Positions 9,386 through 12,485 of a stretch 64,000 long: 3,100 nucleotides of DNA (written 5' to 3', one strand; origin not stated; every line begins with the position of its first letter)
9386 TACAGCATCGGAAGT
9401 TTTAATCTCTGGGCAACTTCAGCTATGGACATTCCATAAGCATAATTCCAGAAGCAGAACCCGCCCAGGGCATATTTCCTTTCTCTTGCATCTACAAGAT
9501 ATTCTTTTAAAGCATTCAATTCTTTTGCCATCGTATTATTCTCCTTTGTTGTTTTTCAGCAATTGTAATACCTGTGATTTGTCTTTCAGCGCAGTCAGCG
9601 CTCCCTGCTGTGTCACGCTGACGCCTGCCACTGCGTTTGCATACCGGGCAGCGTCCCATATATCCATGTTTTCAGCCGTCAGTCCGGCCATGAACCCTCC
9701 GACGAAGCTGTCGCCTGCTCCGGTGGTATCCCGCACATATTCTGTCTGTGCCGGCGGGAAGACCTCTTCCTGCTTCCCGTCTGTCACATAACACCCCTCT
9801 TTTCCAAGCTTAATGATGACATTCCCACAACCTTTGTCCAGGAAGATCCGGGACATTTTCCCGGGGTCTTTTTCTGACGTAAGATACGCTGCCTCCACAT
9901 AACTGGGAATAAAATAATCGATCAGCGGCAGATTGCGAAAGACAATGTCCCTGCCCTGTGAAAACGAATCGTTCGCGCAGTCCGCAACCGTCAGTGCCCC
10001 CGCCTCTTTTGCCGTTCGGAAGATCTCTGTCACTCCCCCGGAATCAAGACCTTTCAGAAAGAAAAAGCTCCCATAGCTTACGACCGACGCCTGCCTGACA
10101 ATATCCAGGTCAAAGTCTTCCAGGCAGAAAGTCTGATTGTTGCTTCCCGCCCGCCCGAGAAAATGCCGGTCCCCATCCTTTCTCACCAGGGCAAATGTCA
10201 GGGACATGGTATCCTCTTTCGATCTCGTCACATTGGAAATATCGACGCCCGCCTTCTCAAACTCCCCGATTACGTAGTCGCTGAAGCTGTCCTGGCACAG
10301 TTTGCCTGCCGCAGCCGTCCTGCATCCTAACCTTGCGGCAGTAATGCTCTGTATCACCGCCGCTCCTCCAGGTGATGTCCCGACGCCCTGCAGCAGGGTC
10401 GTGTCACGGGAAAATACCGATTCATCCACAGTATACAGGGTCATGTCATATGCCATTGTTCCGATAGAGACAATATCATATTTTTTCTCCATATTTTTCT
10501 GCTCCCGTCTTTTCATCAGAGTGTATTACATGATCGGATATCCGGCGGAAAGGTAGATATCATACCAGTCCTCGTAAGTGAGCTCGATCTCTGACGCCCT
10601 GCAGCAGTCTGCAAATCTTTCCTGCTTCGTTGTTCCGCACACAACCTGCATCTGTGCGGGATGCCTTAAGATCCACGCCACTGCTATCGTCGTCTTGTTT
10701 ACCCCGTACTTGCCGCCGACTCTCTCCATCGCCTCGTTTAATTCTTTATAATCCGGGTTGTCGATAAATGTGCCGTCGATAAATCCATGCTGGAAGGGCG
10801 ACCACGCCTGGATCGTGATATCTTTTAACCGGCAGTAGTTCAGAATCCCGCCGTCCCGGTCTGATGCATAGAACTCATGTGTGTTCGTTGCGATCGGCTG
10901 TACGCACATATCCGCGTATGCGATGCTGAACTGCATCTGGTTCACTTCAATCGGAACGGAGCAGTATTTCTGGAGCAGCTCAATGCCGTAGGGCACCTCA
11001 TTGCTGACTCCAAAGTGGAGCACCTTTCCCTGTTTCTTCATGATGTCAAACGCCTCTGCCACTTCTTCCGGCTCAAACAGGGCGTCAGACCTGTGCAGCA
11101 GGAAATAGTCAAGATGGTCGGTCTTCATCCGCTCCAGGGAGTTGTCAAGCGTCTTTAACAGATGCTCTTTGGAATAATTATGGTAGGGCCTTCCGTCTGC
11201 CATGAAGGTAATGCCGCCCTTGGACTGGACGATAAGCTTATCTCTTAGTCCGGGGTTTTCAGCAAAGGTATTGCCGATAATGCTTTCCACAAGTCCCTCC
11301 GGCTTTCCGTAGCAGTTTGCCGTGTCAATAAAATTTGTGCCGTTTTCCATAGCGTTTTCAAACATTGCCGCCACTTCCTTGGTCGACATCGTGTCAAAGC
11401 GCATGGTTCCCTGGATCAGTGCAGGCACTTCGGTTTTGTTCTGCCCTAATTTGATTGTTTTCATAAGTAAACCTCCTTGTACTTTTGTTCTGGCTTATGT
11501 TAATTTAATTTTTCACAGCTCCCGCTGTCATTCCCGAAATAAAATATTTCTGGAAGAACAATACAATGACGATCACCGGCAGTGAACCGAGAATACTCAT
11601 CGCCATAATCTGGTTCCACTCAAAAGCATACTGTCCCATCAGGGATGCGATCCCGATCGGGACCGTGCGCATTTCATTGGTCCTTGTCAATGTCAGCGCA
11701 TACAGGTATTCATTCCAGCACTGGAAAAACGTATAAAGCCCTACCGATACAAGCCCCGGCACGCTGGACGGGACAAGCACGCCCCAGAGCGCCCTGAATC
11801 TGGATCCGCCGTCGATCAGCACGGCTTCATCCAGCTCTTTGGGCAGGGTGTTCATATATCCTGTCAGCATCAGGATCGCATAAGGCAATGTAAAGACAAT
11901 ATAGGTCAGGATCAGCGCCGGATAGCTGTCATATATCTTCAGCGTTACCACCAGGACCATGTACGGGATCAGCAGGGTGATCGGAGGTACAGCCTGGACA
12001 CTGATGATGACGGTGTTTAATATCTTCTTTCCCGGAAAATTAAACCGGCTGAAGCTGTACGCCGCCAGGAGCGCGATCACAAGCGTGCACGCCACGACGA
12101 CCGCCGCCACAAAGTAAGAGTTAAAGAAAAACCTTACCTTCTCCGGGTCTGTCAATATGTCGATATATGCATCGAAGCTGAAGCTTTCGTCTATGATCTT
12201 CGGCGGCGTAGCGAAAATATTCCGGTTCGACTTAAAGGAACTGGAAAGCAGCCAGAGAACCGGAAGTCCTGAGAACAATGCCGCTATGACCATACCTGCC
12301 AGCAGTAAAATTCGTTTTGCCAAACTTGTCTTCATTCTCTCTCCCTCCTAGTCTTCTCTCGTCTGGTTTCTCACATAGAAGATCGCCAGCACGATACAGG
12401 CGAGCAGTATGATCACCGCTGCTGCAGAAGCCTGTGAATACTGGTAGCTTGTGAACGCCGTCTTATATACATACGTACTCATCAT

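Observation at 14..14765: Candidate new radical sugar-catabolism system: two different non-PFL glycyl radical enzymes, each with its own activase, in converging operons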

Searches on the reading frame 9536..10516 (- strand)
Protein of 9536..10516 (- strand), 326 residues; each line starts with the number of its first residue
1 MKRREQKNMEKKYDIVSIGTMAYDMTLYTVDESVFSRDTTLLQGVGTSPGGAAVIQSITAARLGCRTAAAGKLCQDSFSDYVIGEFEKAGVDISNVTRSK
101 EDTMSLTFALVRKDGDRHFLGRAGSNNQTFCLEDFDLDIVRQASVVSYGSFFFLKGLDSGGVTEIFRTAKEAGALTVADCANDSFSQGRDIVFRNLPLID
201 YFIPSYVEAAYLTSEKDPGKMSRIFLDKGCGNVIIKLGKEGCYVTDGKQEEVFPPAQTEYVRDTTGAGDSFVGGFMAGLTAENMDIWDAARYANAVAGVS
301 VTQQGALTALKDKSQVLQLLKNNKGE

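Call 3: search_protein_families(library=pfam, proteins=[window:9536-10516:-])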
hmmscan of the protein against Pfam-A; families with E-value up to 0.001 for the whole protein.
window:9536-10516:- (326 aa): 1 family
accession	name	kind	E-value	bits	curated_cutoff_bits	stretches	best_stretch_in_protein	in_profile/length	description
PF00294.29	PfkB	-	2.2e-50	172.2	25.8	1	14-310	3-299/302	pfkB family carbohydrate kinase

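Call 4: search_protein_families(library=ncbifam, proteins=[window:9536-10516:-])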
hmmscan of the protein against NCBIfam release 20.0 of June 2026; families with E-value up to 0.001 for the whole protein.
window:9536-10516:- (326 aa): 22 families
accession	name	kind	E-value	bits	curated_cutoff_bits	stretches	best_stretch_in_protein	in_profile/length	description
TIGR02152.1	D_ribokin_bact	equivalog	2.6e-37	128.7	299.65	1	15-316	1-296/298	ribokinase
TIGR04382.1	myo_inos_iolC_N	equivalog_domain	4.4e-31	108.3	300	1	12-319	1-308/309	5-dehydro-2-deoxygluconokinase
NF008353.0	PRK11142.1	equivalog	2.7e-26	92.8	341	1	45-323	34-306/307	ribokinase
NF053626.1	RibKinHalex1628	equivalog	1.3e-22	80.7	330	1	14-320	3-291/293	ATP-dependent ribose-1-phosphate kinase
NF006957.1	PRK09434.1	equivalog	4.3e-20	72.4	450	1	48-315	25-301/302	fructokinase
NF049991.1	TagKinase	equivalog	6.9e-20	71.1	420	1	35-321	29-316/321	tagatose kinase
NF007321.0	PRK09813.1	equivalog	1.8e-18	67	247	1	49-306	23-260/261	fructoselysine 6-kinase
NF040938.1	KDG_KDGal_kin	equivalog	2.9e-18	66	400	1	55-321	35-304/305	bifunctional 2-dehydro-3-deoxygluconokinase/2-dehydro-3-deoxygalactonokinase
TIGR03168.1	1-PFK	subfamily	2.2e-16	59.7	216.4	1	36-312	21-294/305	hexose kinase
TIGR03828.1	pfkB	equivalog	3.4e-16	59.2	292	1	31-316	17-295/305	1-phosphofructokinase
NF041332.1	KDG_KDGal_kin_Halo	equivalog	2.3e-15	56.8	440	1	48-322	31-312/320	bifunctional 2-dehydro-3-deoxygluconokinase/2-dehydro-3-deoxygalactonokinase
TIGR02198.1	rfaE_dom_I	equivalog_domain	1.8e-14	53.6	345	1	47-309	45-305/315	D-glycero-beta-D-manno-heptose-7-phosphate kinase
NF052444.1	DhDoxglucKinKdgK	equivalog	3.6e-14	52.9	400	1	227-310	217-299/303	2-dehydro-3-deoxygluconokinase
NF041134.1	R1P_kin_Thcocales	equivalog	4e-14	52.7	500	2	14-129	2-114/291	ADP-dependent ribose-1-phosphate kinase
NF047869.1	myo_kin_aldol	exception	2.6e-12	45.9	600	2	232-320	239-331/586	bifunctional 5-dehydro-2-deoxygluconokinase/5-dehydro-2-deoxyphosphogluconate aldolase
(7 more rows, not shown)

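Call 60: search_solved_structures(query=window:9536-10516:-, max_evalue=1e-20)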
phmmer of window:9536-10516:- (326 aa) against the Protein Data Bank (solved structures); distinct sequences matched with E-value up to 1e-20: 1.
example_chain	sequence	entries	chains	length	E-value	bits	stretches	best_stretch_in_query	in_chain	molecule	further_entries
3h49_A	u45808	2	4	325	8.8e-46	160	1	13-326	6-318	Ribokinase | Uncharacterized sugar kinase ydjH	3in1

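Call 95: find_homologous_proteins(query=window:9536-10516:-, max_evalue=1e-40)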
Query window:9536-10516:- (326 aa): 73 proteins with E <= 1e-40 among 5440 candidates.
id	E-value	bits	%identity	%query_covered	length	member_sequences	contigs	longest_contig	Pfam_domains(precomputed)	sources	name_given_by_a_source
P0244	7.2e-203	691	97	98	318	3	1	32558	PF00294.30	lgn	-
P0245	2.2e-171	587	82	98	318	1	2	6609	PF00294.30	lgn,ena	-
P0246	9.1e-169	579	82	97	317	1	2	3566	PF00294.30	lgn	-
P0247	3.1e-163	561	79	97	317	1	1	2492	PF00294.30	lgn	-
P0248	6.6e-150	517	73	99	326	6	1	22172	PF00294.30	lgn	-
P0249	4.1e-145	501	75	96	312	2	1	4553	PF00294.30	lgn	-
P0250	1.7e-144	499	72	97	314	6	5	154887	PF00294.30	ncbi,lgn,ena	-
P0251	5.4e-144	497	70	96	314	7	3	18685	PF00294.30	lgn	-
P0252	8.3e-144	497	71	97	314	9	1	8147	PF00294.30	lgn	-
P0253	3.6e-143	495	70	97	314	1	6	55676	PF00294.30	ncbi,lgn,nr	ncbi:MAG: carbohydrate kinase family protein [Dorea sp.]|nr:carbohydrate kinase family protein [Dore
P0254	4.3e-143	494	70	96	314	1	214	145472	PF00294.30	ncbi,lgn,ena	-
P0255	7.2e-142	490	70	96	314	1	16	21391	PF00294.30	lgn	-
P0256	5.0e-141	488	70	97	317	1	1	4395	PF00294.30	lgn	-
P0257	1.2e-140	486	71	97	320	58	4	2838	PF00294.30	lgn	-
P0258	7.8e-140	484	69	96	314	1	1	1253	PF00294.30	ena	-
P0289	2.7e-112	393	57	97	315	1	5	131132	PF08543.18,PF00294.30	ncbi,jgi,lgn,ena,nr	ncbi:MAG: carbohydrate kinase family protein [Oscillospiraceae bacterium]|nr:carbohydrate kinase fam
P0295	3.2e-108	380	60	96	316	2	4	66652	PF00294.30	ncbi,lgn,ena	-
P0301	4.2e-91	324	49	97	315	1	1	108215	PF00294.30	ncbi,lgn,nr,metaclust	ncbi:carbohydrate kinase family protein [Blautia schinkii]|nr:carbohydrate kinase family protein [Bl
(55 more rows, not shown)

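Call 96: find_encoding_contigs(protein=P0244, flank=10000, max_places=1)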
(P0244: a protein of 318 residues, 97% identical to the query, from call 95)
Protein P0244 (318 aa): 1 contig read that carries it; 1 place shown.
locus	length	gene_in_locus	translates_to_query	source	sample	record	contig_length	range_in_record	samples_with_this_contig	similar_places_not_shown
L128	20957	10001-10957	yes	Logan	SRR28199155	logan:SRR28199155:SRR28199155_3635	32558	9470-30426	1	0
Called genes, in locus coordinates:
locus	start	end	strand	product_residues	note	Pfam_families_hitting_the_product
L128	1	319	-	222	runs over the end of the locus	PF11193:DUF2812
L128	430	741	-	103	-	PF03551:PadR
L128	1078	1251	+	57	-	-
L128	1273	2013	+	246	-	PF11967:RecO_N, PF02565:RecO_C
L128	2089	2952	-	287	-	PF01116:F_bP_aldolase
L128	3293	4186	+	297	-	PF01418:HTH_6, PF01380:SIS, PF13580:SIS_2 (weak)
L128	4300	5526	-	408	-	PF04587:ADP_PFK_GK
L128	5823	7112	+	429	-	PF01547:SBP_bac_1, PF13416:SBP_bac_8, PF13343:SBP_bac_6 (faint)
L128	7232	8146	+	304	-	PF00528:BPD_transp_1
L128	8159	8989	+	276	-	PF00528:BPD_transp_1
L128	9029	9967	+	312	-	PF00248:Aldo_ket_red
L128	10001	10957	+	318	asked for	PF00294:PfkB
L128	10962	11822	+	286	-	PF01116:F_bP_aldolase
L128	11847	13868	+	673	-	PF02901:PFL-like, PF01228:Gly_radical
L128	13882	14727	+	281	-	PF13353:Fer4_12, PF04055:Radical_SAM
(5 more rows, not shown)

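Call 97: find_encoding_contigs(protein=P0254, flank=10000, max_places=2)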
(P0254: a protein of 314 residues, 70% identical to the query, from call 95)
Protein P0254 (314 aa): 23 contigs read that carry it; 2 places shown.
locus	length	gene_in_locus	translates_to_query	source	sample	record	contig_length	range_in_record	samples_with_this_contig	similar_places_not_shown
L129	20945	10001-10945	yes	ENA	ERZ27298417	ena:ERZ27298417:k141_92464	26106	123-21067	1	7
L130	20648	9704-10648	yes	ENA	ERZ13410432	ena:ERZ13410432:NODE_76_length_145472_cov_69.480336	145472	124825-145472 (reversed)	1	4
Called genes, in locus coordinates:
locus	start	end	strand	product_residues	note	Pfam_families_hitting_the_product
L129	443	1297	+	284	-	-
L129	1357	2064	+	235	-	PF08241:Methyltransf_11, PF13649:Methyltransf_25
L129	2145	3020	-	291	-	PF01116:F_bP_aldolase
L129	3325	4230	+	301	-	PF01418:HTH_6, PF13580:SIS_2 (faint), PF01380:SIS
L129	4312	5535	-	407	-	PF04587:ADP_PFK_GK, PF00294:PfkB (faint)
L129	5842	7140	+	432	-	PF01547:SBP_bac_1, PF13416:SBP_bac_8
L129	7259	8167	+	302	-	PF00528:BPD_transp_1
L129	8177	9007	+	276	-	PF00528:BPD_transp_1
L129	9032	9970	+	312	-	PF00248:Aldo_ket_red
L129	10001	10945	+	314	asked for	PF00294:PfkB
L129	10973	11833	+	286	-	PF01116:F_bP_aldolase, PF05690:ThiG (faint)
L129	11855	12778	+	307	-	PF00248:Aldo_ket_red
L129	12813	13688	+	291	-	PF13353:Fer4_12 (faint), PF04055:Radical_SAM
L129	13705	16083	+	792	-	PF02901:PFL-like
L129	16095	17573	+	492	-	PF00370:FGGY_N, PF02782:FGGY_C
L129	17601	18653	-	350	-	PF02311:AraC_binding, PF00165:HTH_AraC (weak), PF12833:HTH_18, PF00165:HTH_AraC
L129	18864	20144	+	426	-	PF01547:SBP_bac_1, PF13416:SBP_bac_8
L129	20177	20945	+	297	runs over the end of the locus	PF00528:BPD_transp_1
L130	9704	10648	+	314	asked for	PF00294:PfkB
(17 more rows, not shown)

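Call 98: find_encoding_contigs(protein=P0289, flank=10000, max_places=1)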
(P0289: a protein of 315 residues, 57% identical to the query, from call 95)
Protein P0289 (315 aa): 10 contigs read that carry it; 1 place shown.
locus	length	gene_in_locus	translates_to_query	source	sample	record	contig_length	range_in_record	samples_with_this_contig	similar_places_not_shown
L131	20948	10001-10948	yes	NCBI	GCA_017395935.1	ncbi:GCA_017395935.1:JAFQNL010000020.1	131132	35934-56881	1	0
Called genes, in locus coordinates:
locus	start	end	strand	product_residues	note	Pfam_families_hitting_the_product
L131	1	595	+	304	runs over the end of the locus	PF00528:BPD_transp_1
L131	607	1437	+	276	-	PF00528:BPD_transp_1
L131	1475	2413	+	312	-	PF00248:Aldo_ket_red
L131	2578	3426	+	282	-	PF13353:Fer4_12, PF04055:Radical_SAM, PF12800:Fer4_4 (faint)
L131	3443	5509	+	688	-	PF02901:PFL-like, PF01228:Gly_radical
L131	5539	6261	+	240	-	PF13353:Fer4_12, PF04055:Radical_SAM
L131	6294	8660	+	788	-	PF02901:PFL-like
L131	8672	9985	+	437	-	PF00370:FGGY_N, PF02782:FGGY_C (weak)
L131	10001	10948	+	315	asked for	PF00294:PfkB, PF08543:Phos_pyr_kin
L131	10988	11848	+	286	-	PF01116:F_bP_aldolase, PF05690:ThiG (faint)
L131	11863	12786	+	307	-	PF00248:Aldo_ket_red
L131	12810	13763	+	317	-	PF00248:Aldo_ket_red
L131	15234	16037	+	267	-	PF01012:ETF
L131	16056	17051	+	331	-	PF01012:ETF, PF00766:ETF_alpha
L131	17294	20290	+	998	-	PF01915:Glyco_hydro_3_C, PF14310:Fn3-like, PF00933:Glyco_hydro_3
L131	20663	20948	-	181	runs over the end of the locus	-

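Call 102: find_encoding_contigs(protein=P0295, flank=10000, max_places=2)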
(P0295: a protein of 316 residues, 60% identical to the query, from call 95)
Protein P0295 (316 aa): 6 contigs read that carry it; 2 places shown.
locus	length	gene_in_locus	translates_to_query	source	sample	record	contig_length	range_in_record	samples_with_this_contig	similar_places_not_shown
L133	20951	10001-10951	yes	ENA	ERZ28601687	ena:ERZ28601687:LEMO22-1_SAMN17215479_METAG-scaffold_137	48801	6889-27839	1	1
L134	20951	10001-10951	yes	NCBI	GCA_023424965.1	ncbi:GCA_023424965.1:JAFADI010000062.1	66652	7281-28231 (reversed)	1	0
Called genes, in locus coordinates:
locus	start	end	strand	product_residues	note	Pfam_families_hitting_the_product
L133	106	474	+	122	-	PF20124:DUF6514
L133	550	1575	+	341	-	PF01966:HD, PF13286:HD_assoc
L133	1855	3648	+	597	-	PF01807:Zn_ribbon_DnaG, PF08275:DNAG_N, PF01751:Toprim, PF13155:Toprim_2, PF13362:Toprim_3, PF13662:Toprim_4, PF10410:DnaB_bind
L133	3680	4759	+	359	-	PF03979:Sigma70_r1_1, PF00140:Sigma70_r1_2, PF04542:Sigma70_r2, PF04539:Sigma70_r3, PF04545:Sigma70_r4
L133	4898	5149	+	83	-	-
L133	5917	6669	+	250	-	PF08220:HTH_DeoR, PF08279:HTH_11 (weak), PF00455:DeoRC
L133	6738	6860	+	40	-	-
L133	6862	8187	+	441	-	PF01547:SBP_bac_1, PF13416:SBP_bac_8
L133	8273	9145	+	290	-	PF00528:BPD_transp_1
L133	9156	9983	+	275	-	PF00528:BPD_transp_1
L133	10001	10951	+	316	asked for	PF00294:PfkB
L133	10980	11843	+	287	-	PF01116:F_bP_aldolase, PF05690:ThiG (faint)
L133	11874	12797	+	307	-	PF00248:Aldo_ket_red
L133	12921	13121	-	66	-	-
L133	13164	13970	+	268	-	PF12847:Methyltransf_18, PF04816:TrmK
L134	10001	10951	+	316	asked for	PF00294:PfkB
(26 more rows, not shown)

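Call 103: find_encoding_contigs(protein=P0301, flank=10000, max_places=1)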
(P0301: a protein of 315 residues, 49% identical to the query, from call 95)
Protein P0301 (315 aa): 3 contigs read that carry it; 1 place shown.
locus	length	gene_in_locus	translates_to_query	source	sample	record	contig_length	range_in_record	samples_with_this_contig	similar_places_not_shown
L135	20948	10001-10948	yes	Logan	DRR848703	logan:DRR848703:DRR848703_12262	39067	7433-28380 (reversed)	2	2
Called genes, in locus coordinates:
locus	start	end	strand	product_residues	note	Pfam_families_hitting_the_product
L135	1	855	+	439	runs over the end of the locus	PF01547:SBP_bac_1, PF13416:SBP_bac_8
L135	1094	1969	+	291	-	PF00528:BPD_transp_1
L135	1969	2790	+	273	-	PF00528:BPD_transp_1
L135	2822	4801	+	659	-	PF01120:Alpha_L_fucos, PF14871:GHL6, PF08532:Glyco_hydro_42M (weak)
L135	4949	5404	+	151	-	PF01243:PNPOx_N (weak)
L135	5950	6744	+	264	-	PF08220:HTH_DeoR, PF08279:HTH_11, PF00455:DeoRC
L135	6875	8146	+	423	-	PF13343:SBP_bac_6 (faint), PF01547:SBP_bac_1, PF13416:SBP_bac_8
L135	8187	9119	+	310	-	PF00528:BPD_transp_1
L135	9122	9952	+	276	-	PF00528:BPD_transp_1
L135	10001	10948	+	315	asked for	PF00294:PfkB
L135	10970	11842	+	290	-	PF01116:F_bP_aldolase, PF05690:ThiG (faint)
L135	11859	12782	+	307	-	PF00248:Aldo_ket_red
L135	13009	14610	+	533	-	PF01564:Spermine_synth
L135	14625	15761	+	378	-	PF00149:Metallophos, PF12850:Metallophos_2, PF12320:SbcD_C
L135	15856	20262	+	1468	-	PF13476:AAA_23, PF13555:AAA_29 (weak), PF13558:SbcC_Walker_B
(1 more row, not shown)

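Call 129: search_protein_families(library=ncbifam, proteins=[L129:16095-17573:+, L131:8672-9985:+, L131:12810-13763:+], max_evalue=1e-10)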
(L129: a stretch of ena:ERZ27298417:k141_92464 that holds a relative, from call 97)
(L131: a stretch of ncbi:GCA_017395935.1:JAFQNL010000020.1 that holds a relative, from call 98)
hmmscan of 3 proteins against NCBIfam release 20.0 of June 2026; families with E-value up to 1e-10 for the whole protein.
L129:16095-17573:+ (492 aa): 11 families
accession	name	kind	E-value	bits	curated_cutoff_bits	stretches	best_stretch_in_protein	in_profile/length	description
TIGR01312.1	XylB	equivalog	1.6e-135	452.4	380.25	1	5-486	1-481/481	xylulokinase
TIGR01314.1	gntK_FGGY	equivalog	2.1e-76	257.5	648.55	1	4-476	2-481/505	gluconokinase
NF011601.0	PRK15027.1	equivalog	1.2e-75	254.8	912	1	4-486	2-477/484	xylulokinase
NF008187.0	PRK10939.1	equivalog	1.1e-66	225.5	528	1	4-490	6-505/521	autoinducer-2 kinase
TIGR01311.1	glycerol_kin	equivalog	5.8e-62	209.6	590.35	1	5-452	4-459/496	glycerol kinase GlpK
NF000756.0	PRK00047.1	subfamily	3.3e-58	197.2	498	1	5-453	8-462/502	glycerol kinase GlpK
NF003154.0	PRK04123.1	equivalog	3.8e-47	161.2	428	2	314-486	362-535/554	ribulokinase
TIGR01315.1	5C_CHO_kinase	subfamily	2e-40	139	408.7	2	4-241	2-256/541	FGGY family pentulose kinase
TIGR01234.1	L-ribulokinase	equivalog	3.3e-36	125.2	583.25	2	322-485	363-527/536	ribulokinase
TIGR02628.1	fuculo_kin_coli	equivalog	6.8e-36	124.2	470.9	1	7-456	6-455/465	L-fuculokinase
TIGR02627.1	rhamnulo_kin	equivalog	2.7e-14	52.6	527.95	1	6-221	2-217/454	rhamnulokinase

L131:8672-9985:+ (437 aa): 3 families
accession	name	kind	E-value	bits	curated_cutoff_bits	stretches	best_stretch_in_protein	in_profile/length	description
TIGR01312.1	XylB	equivalog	1.7e-29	102.7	380.25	1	4-434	1-440/481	xylulokinase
TIGR01311.1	glycerol_kin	equivalog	1.1e-17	63.5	590.35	1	5-431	5-448/496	glycerol kinase GlpK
TIGR01314.1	gntK_FGGY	equivalog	4.5e-15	55.1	648.55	0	4-247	3-246/505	gluconokinase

L131:12810-13763:+ (317 aa): 4 families
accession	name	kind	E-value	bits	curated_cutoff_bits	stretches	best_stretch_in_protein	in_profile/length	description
NF007912.0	PRK10625.1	equivalog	1.4e-24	87.1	415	1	1-310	1-330/346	NADP(H)-dependent aldo-keto reductase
TIGR01293.1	Kv_beta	subfamily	5.2e-16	58.6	365.4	1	12-174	12-169/319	voltage-dependent potassium channel subunit beta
NF007388.0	PRK09912.1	subfamily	7.5e-11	41.5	448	0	2-165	16-176/346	L-glyceraldehyde 3-phosphate reductase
NF049922.1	MethglyxlRedYdjG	equivalog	9.4e-11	41.3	550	0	1-172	1-184/326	NADH-dependent methylglyoxal reductase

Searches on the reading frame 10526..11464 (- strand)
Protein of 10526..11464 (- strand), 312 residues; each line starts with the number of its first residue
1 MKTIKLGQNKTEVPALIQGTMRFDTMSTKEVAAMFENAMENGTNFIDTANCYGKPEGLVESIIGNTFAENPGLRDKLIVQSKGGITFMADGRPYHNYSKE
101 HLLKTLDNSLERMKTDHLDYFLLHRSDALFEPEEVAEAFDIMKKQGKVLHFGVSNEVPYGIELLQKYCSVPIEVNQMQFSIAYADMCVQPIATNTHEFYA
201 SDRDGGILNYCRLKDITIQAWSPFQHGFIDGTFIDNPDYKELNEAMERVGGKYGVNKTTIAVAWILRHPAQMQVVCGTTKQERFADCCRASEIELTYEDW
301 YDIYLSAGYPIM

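Call 3: search_protein_families(library=pfam, proteins=[window:10526-11464:-])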
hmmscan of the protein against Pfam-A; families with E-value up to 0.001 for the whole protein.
window:10526-11464:- (312 aa): 1 family
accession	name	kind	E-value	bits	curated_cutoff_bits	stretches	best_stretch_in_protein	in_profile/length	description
PF00248.27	Aldo_ket_red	-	9e-52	176.4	24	1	16-302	2-285/291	Aldo/keto reductase family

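Call 4: search_protein_families(library=ncbifam, proteins=[window:10526-11464:-])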
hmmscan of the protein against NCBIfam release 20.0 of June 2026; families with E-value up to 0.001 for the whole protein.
window:10526-11464:- (312 aa): 7 families
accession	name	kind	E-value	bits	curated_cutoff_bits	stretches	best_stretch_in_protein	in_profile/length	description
NF049922.1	MethglyxlRedYdjG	equivalog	8.1e-24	84.2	550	2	1-235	1-231/326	NADH-dependent methylglyoxal reductase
NF007388.0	PRK09912.1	subfamily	4.9e-17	61.9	448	1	12-175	24-192/346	L-glyceraldehyde 3-phosphate reductase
NF007912.0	PRK10625.1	equivalog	4.5e-15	55.9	415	1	6-126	6-134/346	NADP(H)-dependent aldo-keto reductase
NF008377.0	PRK11172.1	equivalog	1.8e-14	53.6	327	1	12-302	2-246/267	2,5-didehydrogluconate reductase DkgB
TIGR01293.1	Kv_beta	subfamily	6.9e-14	51.6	365.4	1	6-167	6-163/319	voltage-dependent potassium channel subunit beta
NF007695.0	PRK10376.1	subfamily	7.6e-13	48.2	280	1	30-185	41-196/290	oxidoreductase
NF008598.0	PRK11565.1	equivalog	5.5e-07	29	425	1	12-179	14-163/275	2,5-didehydrogluconate reductase DkgA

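Call 118: search_solved_structures(query=window:10526-11464:-, max_evalue=1e-15)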
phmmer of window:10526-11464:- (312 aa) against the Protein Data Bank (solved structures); distinct sequences matched with E-value up to 1e-15: 17.
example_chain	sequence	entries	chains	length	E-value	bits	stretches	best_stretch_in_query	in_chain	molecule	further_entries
7bby_A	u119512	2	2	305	2.4e-35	125.2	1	9-306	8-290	Aryl-alcohol dehydrogenase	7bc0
7bbz_A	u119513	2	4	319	3e-35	124.9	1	9-306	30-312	Aryl-alcohol dehydrogenase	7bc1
4r9o_A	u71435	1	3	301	7.2e-29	103.9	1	25-309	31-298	Putative aldo/keto reductase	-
1og6_A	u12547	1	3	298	1.5e-28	102.8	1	25-309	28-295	HYPOTHETICAL OXIDOREDUCTASE YDHF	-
1ur3_M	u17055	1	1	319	2e-28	102.4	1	25-309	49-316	HYPOTHETICAL OXIDOREDUCTASE YDHF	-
7twz_A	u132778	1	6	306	4.1e-28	101.5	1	25-309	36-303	Putative oxidoreductase, NAD(P)-linked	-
8xr2_A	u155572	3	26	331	4.1e-28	101.5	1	4-298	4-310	Aldo/keto reductase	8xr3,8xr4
8jwk_A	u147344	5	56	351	5.3e-28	101.1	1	4-298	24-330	Aldo/keto reductase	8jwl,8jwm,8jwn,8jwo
7utf_A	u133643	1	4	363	5.2e-20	74.8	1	5-300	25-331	Putative oxidoreductase, aryl-alcohol dehydrogenase like protein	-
5t79_A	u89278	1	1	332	5.9e-20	74.7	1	5-287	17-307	Aldo-keto Reductase, OXIDOREDUCTASE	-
3erp_A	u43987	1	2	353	7.4e-20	74.3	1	5-287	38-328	Putative oxidoreductase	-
9wk1_D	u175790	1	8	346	9.1e-20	74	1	6-286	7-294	DON 3-epimerase chain D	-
8hwn_B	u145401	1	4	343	2.8e-19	72.4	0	4-161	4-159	DepB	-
3n6q_A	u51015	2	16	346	6e-17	64.8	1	9-181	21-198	YghZ aldo-keto reductase | ALDO-KETO REDUCTASE AKR14A1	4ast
4aub_A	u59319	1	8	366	7.5e-17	64.5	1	10-181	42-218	ALDO-KETO REDUCTASE AKR14A1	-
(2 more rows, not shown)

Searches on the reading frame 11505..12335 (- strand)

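Call 11: search_protein_families(library=pfam, proteins=[window:11505-12335:-])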
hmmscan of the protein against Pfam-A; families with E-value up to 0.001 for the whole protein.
window:11505-12335:- (276 aa): 1 family
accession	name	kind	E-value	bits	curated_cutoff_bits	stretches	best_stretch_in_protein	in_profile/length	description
PF00528.27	BPD_transp_1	-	4.3e-18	66.1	26.4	1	85-269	2-182/184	Binding-protein-dependent transport system inner membrane component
